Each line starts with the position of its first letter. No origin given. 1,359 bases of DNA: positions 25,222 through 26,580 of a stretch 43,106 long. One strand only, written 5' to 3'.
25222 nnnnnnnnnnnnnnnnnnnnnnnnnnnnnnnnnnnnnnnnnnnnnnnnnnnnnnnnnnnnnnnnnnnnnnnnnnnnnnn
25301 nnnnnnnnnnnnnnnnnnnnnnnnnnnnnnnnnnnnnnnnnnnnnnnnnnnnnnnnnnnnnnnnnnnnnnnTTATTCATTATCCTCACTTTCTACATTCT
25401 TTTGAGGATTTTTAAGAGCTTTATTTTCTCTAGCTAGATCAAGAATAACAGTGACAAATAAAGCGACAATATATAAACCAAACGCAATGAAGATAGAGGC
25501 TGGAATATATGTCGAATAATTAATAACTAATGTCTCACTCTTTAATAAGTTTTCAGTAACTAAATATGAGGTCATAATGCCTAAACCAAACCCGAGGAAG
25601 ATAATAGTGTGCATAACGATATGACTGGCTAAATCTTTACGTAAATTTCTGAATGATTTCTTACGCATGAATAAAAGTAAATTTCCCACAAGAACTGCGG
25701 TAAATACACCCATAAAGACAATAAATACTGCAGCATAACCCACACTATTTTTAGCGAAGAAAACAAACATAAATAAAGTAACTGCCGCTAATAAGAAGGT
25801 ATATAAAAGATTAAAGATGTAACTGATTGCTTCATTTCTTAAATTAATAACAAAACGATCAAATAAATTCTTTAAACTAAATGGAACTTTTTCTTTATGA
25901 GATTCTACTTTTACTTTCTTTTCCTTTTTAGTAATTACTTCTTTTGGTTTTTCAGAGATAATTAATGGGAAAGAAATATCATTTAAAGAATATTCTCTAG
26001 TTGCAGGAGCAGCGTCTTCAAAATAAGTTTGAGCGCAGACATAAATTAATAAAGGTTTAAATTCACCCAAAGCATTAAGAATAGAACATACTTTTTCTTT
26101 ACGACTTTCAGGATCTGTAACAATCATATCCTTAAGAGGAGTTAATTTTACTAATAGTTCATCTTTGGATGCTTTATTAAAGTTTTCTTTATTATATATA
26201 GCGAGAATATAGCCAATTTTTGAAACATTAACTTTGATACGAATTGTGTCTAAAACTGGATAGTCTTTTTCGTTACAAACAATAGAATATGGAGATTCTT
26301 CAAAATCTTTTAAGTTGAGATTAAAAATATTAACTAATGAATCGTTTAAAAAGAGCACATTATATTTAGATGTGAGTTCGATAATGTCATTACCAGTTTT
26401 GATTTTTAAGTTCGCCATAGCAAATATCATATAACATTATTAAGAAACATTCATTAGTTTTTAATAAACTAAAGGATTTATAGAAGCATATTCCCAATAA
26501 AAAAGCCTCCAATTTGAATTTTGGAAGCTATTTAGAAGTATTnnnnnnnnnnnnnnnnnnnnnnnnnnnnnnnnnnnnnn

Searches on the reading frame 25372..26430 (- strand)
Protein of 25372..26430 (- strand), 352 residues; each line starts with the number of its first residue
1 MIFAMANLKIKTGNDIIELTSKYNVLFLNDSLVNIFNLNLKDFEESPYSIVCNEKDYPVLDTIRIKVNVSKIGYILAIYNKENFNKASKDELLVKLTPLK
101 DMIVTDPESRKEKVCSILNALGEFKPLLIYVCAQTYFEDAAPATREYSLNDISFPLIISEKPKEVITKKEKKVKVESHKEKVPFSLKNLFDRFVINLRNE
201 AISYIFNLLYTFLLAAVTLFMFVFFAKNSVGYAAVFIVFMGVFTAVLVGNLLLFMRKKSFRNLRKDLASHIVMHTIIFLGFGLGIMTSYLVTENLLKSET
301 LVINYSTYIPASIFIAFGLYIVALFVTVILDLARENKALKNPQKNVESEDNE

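Call 3: search_protein_families(library=pfam, proteins=[window:25372-26430:-], max_evalue=0.1)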
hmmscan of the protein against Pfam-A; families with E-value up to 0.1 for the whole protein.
window:25372-26430:- (352 aa): 1 family
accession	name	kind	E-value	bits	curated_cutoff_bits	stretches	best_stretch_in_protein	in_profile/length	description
PF11712.13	Vma12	-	0.05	14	25.5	0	183-249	60-119/137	Endoplasmic reticulum-based factor for assembly of V-ATPase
